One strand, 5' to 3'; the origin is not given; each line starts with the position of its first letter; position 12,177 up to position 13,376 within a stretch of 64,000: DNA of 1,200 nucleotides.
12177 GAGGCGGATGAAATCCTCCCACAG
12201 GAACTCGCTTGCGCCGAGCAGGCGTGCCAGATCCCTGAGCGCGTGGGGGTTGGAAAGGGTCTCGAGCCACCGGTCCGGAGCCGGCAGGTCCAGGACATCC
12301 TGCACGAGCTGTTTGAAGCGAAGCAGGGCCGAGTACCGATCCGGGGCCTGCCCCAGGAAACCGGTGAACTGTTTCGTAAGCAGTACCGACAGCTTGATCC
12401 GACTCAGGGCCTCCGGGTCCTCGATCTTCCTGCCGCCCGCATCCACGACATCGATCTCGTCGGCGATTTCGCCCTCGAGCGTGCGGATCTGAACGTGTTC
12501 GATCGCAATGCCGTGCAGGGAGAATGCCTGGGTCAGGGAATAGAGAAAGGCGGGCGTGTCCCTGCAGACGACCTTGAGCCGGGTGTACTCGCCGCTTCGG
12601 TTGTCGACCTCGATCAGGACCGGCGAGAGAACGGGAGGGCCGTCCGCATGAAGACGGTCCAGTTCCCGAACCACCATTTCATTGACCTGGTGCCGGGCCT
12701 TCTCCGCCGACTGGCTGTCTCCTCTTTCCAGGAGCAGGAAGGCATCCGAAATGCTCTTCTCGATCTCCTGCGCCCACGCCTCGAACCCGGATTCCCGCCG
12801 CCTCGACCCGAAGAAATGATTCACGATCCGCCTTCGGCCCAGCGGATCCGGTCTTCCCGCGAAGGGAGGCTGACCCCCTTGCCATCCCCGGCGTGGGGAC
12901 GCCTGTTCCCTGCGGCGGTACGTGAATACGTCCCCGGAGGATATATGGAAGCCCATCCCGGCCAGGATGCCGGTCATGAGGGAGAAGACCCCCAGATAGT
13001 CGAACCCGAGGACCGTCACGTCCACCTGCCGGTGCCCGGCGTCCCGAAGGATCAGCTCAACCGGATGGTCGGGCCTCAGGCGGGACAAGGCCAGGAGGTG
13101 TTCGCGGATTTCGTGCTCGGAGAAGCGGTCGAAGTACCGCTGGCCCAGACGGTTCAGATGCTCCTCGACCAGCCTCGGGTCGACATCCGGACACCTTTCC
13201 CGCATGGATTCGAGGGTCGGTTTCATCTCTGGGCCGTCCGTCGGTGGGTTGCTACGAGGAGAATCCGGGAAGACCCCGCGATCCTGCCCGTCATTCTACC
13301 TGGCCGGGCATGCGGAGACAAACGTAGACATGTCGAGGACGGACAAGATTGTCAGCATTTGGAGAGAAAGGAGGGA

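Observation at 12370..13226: GlnE carries a GlnD-type tandem ACT sensor module at its N-terminus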

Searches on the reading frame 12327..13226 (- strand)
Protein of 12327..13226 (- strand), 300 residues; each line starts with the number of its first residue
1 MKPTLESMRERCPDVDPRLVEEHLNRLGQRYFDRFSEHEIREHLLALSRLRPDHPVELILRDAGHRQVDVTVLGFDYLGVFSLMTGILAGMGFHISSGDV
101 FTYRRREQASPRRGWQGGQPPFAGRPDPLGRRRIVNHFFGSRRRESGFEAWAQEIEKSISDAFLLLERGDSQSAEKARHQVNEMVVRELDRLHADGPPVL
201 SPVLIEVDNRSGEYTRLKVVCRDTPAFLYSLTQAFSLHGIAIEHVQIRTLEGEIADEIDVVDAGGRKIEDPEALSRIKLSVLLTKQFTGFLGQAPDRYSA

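Call 3: search_protein_families(library=pfam, proteins=[window:12327-13226:-], max_evalue=1)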
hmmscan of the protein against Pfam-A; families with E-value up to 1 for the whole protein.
window:12327-13226:- (300 aa): 4 families
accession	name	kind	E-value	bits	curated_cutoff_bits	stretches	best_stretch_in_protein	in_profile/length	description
PF01842.31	ACT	-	0.00062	19.9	27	1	215-266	1-51/66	ACT domain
PF13291.12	ACT_4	-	0.0025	18.9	27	1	215-252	7-45/80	ACT domain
PF24931.1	ACT_ACR9_3rd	-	0.0058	17.1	27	1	205-277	2-76/98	ACR9-like, ACT-like domain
PF22629.2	ACT_AHAS_ss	-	0.086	13.5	27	0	217-253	1-38/67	AHAS small subunit-like ACT domain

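Call 4: search_protein_families(library=ncbifam, proteins=[window:12327-13226:-], max_evalue=1)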
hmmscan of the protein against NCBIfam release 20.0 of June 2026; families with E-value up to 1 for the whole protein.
window:12327-13226:- (300 aa): 7 families
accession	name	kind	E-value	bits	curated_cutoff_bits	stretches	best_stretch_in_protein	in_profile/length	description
NF003467.0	PRK05092.1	equivalog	2e-11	42.4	959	2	204-281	841-919/940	[protein-PII] uridylyltransferase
TIGR01693.1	UTase_glnD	equivalog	3.7e-08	32.1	519.4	1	16-279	616-843/850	[protein-PII] uridylyltransferase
NF002895.0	PRK03381.1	equivalog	3.7e-06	25.3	631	1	51-271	584-765/782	[protein-PII] uridylyltransferase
NF002837.0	PRK03059.1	equivalog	6.6e-06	24.5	1010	1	153-273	729-843/857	[protein-PII] uridylyltransferase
NF001366.0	PRK00275.1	equivalog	0.0048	14.8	1299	1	202-281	803-881/895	[protein-PII] uridylyltransferase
NF008759.0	PRK11790.1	equivalog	0.11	11.1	404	1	173-250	297-375/410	phosphoglycerate dehydrogenase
NF005112.0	PRK06545.2-4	subfamily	0.22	10.6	294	1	208-249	281-322/356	prephenate dehydrogenase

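Call 8: find_homologous_proteins(query=window:12327-13226:-, max_evalue=0.001)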
Query window:12327-13226:- (300 aa): 28 proteins with E <= 0.001 among 2762 candidates.
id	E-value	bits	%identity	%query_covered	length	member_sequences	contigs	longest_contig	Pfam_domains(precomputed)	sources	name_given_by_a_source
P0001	2.0e-134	466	73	100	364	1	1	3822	-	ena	-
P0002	1.6e-133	463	73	100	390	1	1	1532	-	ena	-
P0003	5.4e-100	353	58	100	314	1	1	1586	-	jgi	jgi:glutamate-ammonia-ligase adenylyltransferase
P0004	7.5e-98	346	55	100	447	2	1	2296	PF03710.22,PF01842.32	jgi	jgi:glutamate-ammonia-ligase adenylyltransferase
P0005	3.1e-97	344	55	100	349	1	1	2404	PF01842.32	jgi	jgi:glutamate-ammonia-ligase adenylyltransferase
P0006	1.9e-92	328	66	79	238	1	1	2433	-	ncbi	ncbi:MAG: hypothetical protein ACWGSD_11220, partial [Thermodesulfobacteriota bacterium]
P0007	3.8e-88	314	51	100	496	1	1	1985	PF03710.22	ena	-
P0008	6.5e-88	313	51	100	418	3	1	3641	-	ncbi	ncbi:MAG: glutamate-ammonia-ligase adenylyltransferase, partial [Pseudomonadota bacterium]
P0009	2.4e-87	311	51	100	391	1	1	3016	-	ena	-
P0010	5.0e-85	303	49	100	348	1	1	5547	-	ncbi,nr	ncbi:MAG: hypothetical protein KKE57_02760, partial [Proteobacteria bacterium]|nr:hypothetical prote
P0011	2.5e-84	301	49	100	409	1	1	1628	PF01842.32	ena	-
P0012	2.9e-80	288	50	100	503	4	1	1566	PF03710.22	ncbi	ncbi:MAG: glutamate-ammonia-ligase adenylyltransferase, partial [Deltaproteobacteria bacterium]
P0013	6.9e-77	277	50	94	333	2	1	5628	PF01842.32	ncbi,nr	ncbi:MAG: hypothetical protein HGA50_05035, partial [Deltaproteobacteria bacterium]|nr:hypothetical 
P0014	2.5e-75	272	48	100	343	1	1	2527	-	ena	-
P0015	1.0e-71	260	45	100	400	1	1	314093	-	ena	-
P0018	7.1e-59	218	43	99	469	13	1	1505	PF03710.22,PF01842.32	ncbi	ncbi:MAG: glutamate-ammonia-ligase adenylyltransferase, partial [Spirochaetia bacterium]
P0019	3.2e-58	215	43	100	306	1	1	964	PF01842.32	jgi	jgi:glutamate-ammonia-ligase adenylyltransferase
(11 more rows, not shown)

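Call 13: find_related_loci(query=A2, collection=genome_contigs, flank=6000)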
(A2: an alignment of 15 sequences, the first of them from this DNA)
Query A2 (300 aa) in genome_contigs; peptide patterns used: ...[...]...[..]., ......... (x = any residue, [..] = any of these).
554 stretches matched a pattern; 463 encode a relative of the query (tblastn E <= 1e-3); the best 80 are kept; 80 distinct loci.
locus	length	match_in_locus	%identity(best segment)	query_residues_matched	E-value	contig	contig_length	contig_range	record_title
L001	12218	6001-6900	69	1-300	6e-132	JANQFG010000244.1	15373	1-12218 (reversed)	MAG: bacterium isolate PL23a_bin.76 k99_4431235, whole genome shotgun sequence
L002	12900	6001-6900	67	1-300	1e-125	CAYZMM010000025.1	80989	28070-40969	MAG TPA_asm: uncultured Thermodesulfobacteriota bacterium isolate SRP141376_co2_50 genome assembly, contig: NODE_772_len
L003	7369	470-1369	69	1-300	9e-124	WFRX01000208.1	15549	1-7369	MAG: bacterium isolate S015_6 k151_246261, whole genome shotgun sequence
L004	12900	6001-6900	55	1-300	3e-106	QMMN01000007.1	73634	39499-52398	MAG: Deltaproteobacteria bacterium isolate B60_G16 B60_Guay16_scaffold_00054, whole genome shotgun sequence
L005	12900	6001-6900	52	1-300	2e-102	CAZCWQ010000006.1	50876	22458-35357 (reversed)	MAG TPA_asm: uncultured Desulfobacterales bacterium isolate SRP323688_co1_279 genome assembly, contig: NODE_1268_length_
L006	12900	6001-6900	53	1-300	2e-102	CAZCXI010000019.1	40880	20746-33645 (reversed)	MAG TPA_asm: uncultured Desulfobacterales bacterium isolate SRP214966_co1_404 genome assembly, contig: NODE_1283_length_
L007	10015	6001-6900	55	1-300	2e-102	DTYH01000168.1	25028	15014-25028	MAG TPA_asm: Desulfobacterales bacterium isolate UWMA-0216 k99_257473, whole genome shotgun sequence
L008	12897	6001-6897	56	1-300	6e-102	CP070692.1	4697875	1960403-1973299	MAG: Deltaproteobacteria bacterium isolate bin617 chromosome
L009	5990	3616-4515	53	1-300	2e-99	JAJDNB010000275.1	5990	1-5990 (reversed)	MAG: Deltaproteobacteria bacterium isolate ALJrbin.12 k141_1338059, whole genome shotgun sequence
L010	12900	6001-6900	52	1-300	3e-99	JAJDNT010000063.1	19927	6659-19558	MAG: Deltaproteobacteria bacterium isolate ALSabin.159 k141_113923, whole genome shotgun sequence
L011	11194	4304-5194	53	1-300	3e-98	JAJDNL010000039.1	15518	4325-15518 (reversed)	MAG: Deltaproteobacteria bacterium isolate ALJrbin.32 k141_2806322, whole genome shotgun sequence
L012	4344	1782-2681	54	1-300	2e-97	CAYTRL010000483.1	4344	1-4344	MAG TPA_asm: uncultured Thermodesulfobacteriota bacterium isolate binchicken_co65_60 genome assembly, contig: NODE_68687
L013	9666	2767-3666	53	1-300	2e-94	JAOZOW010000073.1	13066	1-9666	MAG: Deltaproteobacteria bacterium isolate GMC4.metabat2.101 GMC4_6169_length_13066_cov_20.034509, whole genome shotgun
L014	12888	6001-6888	53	1-300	1e-94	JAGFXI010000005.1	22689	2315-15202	MAG: Deltaproteobacteria bacterium isolate CTSoil_058 scaffold_516, whole genome shotgun sequence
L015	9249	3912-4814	50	1-300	2e-94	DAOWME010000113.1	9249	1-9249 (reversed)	MAG TPA_asm: Deltaproteobacteria bacterium isolate CSMAG_2994 CSMAG_2994_k141_2081262_length_9249_cov_67.0350, whole gen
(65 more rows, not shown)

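Call 15: search_solved_structures(query=A2, max_evalue=1, show_alignments=2)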
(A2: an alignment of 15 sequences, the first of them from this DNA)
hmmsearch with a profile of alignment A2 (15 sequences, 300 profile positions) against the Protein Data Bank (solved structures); distinct sequences matched with E-value up to 1: 0.

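Call 18: predict_structure(alignment_id=A2)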
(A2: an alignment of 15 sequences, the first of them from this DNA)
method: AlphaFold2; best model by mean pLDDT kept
length: 300 residues; sequences in the alignment: 15
mean_pLDDT: 86.6   pTM: 0.86
mean pLDDT of the five models: 86.6, 85.4, 84.9, 83.7, 83.1
residues with pLDDT >= 90: 184; 70-90: 87; 50-70: 13; < 50: 16
segments of 3 or more residues with pLDDT < 50: 109-124
pLDDT, mean of each block of 10 residues (from residue 1): 90 93 93 95 96 95 93 93 95 94 75 40 58 95 87 96 94 93 90 68 87 89 86 88 92 91 90 90 82 72
secondary structure, 60 per line:
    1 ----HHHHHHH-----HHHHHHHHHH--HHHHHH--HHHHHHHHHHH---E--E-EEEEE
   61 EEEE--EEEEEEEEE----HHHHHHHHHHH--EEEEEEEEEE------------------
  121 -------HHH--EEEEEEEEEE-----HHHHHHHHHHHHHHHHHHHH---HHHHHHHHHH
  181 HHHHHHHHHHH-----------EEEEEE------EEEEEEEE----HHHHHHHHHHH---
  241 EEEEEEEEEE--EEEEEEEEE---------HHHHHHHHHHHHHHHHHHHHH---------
elements in order: H5-11 H17-26 H29-34 H37-47 E56-64 E67-75 H80-90 E93-102 E133-142 H148-167 H171-191 E203-208 E215-222 H227-237 E241-250 E253-261 H271-291

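Call 22: fold_search(model_id=the predicted structure, library=pdb)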
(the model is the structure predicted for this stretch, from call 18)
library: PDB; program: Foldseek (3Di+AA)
matches with E <= 10: 1220; with E <= 0.001: 5
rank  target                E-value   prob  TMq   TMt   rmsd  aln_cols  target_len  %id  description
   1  7jsr_A                7.8e-06  1.00  0.28  0.07  22.1       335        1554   13  Crystal structure of the large glutamate dehydrogenase composed of 180 kDa subunits from Mycobacterium smegmatis (released 2021-06-09)
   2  9hv6                  1.1e-05  1.00  0.36  0.12   8.7       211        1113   18  CryoEM map of the large glutamate dehydrogenase composed of 180 kDa subunits from Mycobacterium smegmatis obtained in th (released 2026-01-14)
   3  7jsr_B                1.2e-05  1.00  0.27  0.07  22.9       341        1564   13  Crystal structure of the large glutamate dehydrogenase composed of 180 kDa subunits from Mycobacterium smegmatis (released 2021-06-09)
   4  9hv0                  1.5e-05  1.00  0.37  0.11   8.9       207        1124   18  CryoEM map of the large glutamate dehydrogenase composed of 180 kDa subunits from Mycobacterium smegmatis obtained in th (released 2026-01-14)
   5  9hv5                  3.6e-05  1.00  0.38  0.12   8.8       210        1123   18  CryoEM map of the large glutamate dehydrogenase composed of 180 kDa subunits from Mycobacterium smegmatis obtained in th (released 2026-01-14)
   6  5it4                  2.1e-03  0.98  0.21  0.17  20.5       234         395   12  Crystal structure of Mycobacterium avium SerB2 mutant D343N (released 2016-04-27)
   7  5it0                  2.1e-03  0.98  0.22  0.17  18.7       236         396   12  Crystal structure of Mycobacterium avium SerB2 mutant D343N/D347N (released 2016-04-27)
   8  7a1d_A                2.7e-03  1.00  0.27  0.09   9.3       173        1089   18  Cryo-EM map of the large glutamate dehydrogenase composed of 180 kDa subunits from Mycobacterium smegmatis (open confo (released 2021-06-09)
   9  5is2                  2.7e-03  0.98  0.22  0.17  18.7       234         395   12  Crystal structure of Mycobacterium avium SerB2 at pH 6.6 (released 2016-04-27)
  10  5jjb                  3.8e-03  0.97  0.22  0.17  18.6       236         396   12  Crystal structure of Mycobacterium avium SerB2 mutant D343G (released 2016-05-18)
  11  2zho_C                6.6e-03  0.77  0.17  0.30  18.1       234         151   16  Crystal structure of the regulatory subunit of aspartate kinase from Thermus thermophilus (ligand free form) (released 2009-02-17)
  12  5jlp                  7.3e-03  0.94  0.22  0.17  18.7       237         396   12  Crystal structure of Mycobacterium avium SerB2 in complex with serine at ACT domain (released 2017-05-03)
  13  8yqt_C                8.2e-03  0.44  0.19  0.16  17.8       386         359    7  African swine fever virus RNA Polymerase-M1249L complex2 (released 2024-11-06)
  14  9q7v_A                8.6e-03  0.18  0.13  0.13  19.2       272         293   10  One of a series of engineered variants of I-OnuI meganuclease targeting altered DNA target sequence (released 2025-09-10)
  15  8q3b_C                1.1e-02  0.60  0.21  0.18  16.6       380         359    7  The closed state of the ASFV apo-RNA polymerase (released 2024-02-14)
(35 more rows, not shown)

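Call 32: search_protein_representatives(alignment_id=A2)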
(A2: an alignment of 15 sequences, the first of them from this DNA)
Query: 15 sequences, 300 profile positions. Proteins with E-value up to 0.001 (for the whole library): 2693; up to 1e-10: 819; up to 1e-30: 254. The best 150 are listed.
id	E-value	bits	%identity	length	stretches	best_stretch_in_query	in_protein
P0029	1.2e-119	415.3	-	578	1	21-300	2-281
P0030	1.8e-118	411.5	-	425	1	15-300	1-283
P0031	6.7e-115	399.8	-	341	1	1-300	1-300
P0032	3.1e-113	394.3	-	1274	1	1-300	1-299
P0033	2.8e-110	384.6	-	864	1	1-300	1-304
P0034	2.0e-104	365.4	-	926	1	1-300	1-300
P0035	2.7e-103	361.6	-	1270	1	2-300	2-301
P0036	8.1e-103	360.1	-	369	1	3-300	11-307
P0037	1.4e-101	356.0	-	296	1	2-294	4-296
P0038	2.0e-101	355.5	-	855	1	1-300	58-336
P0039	7.4e-100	350.4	-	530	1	2-300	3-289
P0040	1.5e-98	346.1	-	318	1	1-298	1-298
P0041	6.8e-98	343.9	-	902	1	1-300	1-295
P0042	1.3e-95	336.4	-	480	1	2-300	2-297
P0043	5.0e-94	331.2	-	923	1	2-300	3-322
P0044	7.1e-93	327.4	-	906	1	1-300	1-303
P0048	1.3e-88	313.4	-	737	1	4-300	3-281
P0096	2.1e-65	237.3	-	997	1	20-300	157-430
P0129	1.3e-51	191.9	-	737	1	7-300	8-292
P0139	4.0e-49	183.8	-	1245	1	24-300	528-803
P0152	3.2e-47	177.5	-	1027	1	17-300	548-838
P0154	5.8e-47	176.7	-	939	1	19-300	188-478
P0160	4.1e-46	173.9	-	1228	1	20-297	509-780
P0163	1.3e-45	172.3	-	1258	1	6-300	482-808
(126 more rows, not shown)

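Call 33: search_protein_families(library=pfam, proteins=[P0139, P0160, P0163, P0152, P0096, P0154, P0034, P0044, P0048, P0129], max_evalue=0.001)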
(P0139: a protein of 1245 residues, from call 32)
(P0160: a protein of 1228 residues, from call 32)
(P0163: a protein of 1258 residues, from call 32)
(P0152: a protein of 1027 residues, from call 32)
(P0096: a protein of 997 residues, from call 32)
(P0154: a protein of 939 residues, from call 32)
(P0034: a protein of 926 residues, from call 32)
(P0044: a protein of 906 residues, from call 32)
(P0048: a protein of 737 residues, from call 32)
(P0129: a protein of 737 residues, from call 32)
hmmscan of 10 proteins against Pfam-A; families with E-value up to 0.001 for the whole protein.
P0139 (1245 aa): 5 families
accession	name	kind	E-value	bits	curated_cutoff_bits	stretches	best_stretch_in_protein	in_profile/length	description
PF03710.21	GlnE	-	4.9e-103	344.3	24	2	109-337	7-251/252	Glutamate-ammonia ligase adenylyltransferase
PF08335.16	GlnD_UR_UTase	-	8.9e-45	152.6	21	2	357-497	2-139/141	GlnD PII-uridylyltransferase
PF24931.1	ACT_ACR9_3rd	-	3e-09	37.3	27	1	707-783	2-79/98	ACR9-like, ACT-like domain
PF01842.31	ACT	-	3.5e-06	27.1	27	1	718-770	1-55/66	ACT domain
PF10335.14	DUF294_C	-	1.3e-05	25.5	22.5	0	1148-1184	59-95/145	Putative nucleotidyltransferase substrate binding domain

P0160 (1228 aa): 6 families
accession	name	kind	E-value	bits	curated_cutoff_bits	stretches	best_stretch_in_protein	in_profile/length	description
PF03710.21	GlnE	-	1.7e-93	313.1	24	2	101-325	2-249/252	Glutamate-ammonia ligase adenylyltransferase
PF08335.16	GlnD_UR_UTase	-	1.1e-39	136.1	21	2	348-487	3-139/141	GlnD PII-uridylyltransferase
PF24931.1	ACT_ACR9_3rd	-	1.8e-07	31.5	27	1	687-762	2-78/98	ACR9-like, ACT-like domain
PF01842.31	ACT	-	0.00036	20.7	27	1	698-748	1-53/66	ACT domain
PF03445.19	DUF294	-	0.00051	20.4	21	0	186-261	18-98/138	Putative nucleotidyltransferase DUF294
PF10335.14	DUF294_C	-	0.00061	20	22.5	0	395-435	60-100/145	Putative nucleotidyltransferase substrate binding domain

P0163 (1258 aa): 3 families
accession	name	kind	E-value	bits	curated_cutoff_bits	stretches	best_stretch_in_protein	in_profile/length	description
PF03710.21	GlnE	-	6.8e-81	271.8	24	2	82-301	2-249/252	Glutamate-ammonia ligase adenylyltransferase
PF08335.16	GlnD_UR_UTase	-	1.7e-36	125.7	21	2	324-471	1-141/141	GlnD PII-uridylyltransferase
PF03445.19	DUF294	-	5e-06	26.9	21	0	165-238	22-99/138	Putative nucleotidyltransferase DUF294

P0152 (1027 aa): 4 families
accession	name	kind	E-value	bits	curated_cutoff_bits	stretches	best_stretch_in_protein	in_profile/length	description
PF03710.21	GlnE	-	1.3e-68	231.6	24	2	100-322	2-249/252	Glutamate-ammonia ligase adenylyltransferase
PF08335.16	GlnD_UR_UTase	-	2e-27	96.4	21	1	360-481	25-136/141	GlnD PII-uridylyltransferase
PF24931.1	ACT_ACR9_3rd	-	4.2e-08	33.6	27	1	741-816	1-77/98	ACR9-like, ACT-like domain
PF01842.31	ACT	-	5.4e-07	29.7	27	1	753-803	1-53/66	ACT domain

P0096 (997 aa): 3 families
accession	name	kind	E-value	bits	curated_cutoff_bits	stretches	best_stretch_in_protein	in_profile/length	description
PF03710.21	GlnE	-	1.7e-43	149.2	24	1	461-707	2-250/252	Glutamate-ammonia ligase adenylyltransferase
PF02152.23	FolB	-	3.4e-26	92.4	31.8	1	17-118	1-103/113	Dihydroneopterin aldolase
PF08335.16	GlnD_UR_UTase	-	4.1e-12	46.8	21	1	732-818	10-91/141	GlnD PII-uridylyltransferase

P0154 (939 aa): 5 families
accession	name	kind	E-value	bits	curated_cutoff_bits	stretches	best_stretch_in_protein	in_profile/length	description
PF08335.16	GlnD_UR_UTase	-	1.9e-41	141.8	21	2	29-164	11-136/141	GlnD PII-uridylyltransferase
PF03710.21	GlnE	-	1.4e-39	136.5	24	1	510-763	3-248/252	Glutamate-ammonia ligase adenylyltransferase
PF24931.1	ACT_ACR9_3rd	-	4.1e-08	33.6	27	1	382-456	2-77/98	ACR9-like, ACT-like domain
PF10335.14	DUF294_C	-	2.2e-05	24.7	22.5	0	73-137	58-124/145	Putative nucleotidyltransferase substrate binding domain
PF01842.31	ACT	-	6.6e-05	23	27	0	394-443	2-53/66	ACT domain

P0034 (926 aa): 3 families
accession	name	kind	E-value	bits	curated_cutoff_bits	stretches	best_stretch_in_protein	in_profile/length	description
PF03710.21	GlnE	-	2.3e-48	165.2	24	1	331-582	2-251/252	Glutamate-ammonia ligase adenylyltransferase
PF08335.16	GlnD_UR_UTase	-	4.8e-15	56.2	21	1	601-744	11-139/141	GlnD PII-uridylyltransferase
PF01842.31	ACT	-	0.00018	21.7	27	0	219-264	5-52/66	ACT domain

P0044 (906 aa): 2 families
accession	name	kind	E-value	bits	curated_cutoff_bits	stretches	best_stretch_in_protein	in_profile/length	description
PF03710.21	GlnE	-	1e-44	153.3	24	1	335-584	2-249/252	Glutamate-ammonia ligase adenylyltransferase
PF08335.16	GlnD_UR_UTase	-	1.2e-11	45.2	21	1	605-747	11-138/141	GlnD PII-uridylyltransferase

P0048 (737 aa): 2 families
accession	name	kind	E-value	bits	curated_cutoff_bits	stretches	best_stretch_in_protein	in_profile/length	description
PF03710.21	GlnE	-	1.8e-43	149.2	24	1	308-560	2-250/252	Glutamate-ammonia ligase adenylyltransferase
PF08335.16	GlnD_UR_UTase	-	4.1e-16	59.7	21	1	584-723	12-138/141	GlnD PII-uridylyltransferase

P0129 (737 aa): 2 families
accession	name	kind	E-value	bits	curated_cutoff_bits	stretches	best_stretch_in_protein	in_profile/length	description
PF03710.21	GlnE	-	3.2e-38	132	24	1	320-565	2-248/252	Glutamate-ammonia ligase adenylyltransferase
PF08335.16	GlnD_UR_UTase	-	5.2e-17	62.6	21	1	588-729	7-138/141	GlnD PII-uridylyltransferase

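Call 64: find_encoding_contigs(protein=P0048, flank=8000, max_places=3)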
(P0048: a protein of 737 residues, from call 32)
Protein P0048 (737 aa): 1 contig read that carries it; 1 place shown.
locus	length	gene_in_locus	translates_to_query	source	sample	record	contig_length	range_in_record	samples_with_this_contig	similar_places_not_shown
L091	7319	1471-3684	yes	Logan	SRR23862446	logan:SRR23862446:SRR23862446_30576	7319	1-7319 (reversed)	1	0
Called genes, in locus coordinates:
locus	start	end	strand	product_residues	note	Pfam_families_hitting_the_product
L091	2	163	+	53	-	?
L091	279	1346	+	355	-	-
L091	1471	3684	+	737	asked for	PF03710:GlnE, PF08335:GlnD_UR_UTase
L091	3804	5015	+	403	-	PF00155:Aminotran_1_2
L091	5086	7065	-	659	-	PF05691:Raffinose_syn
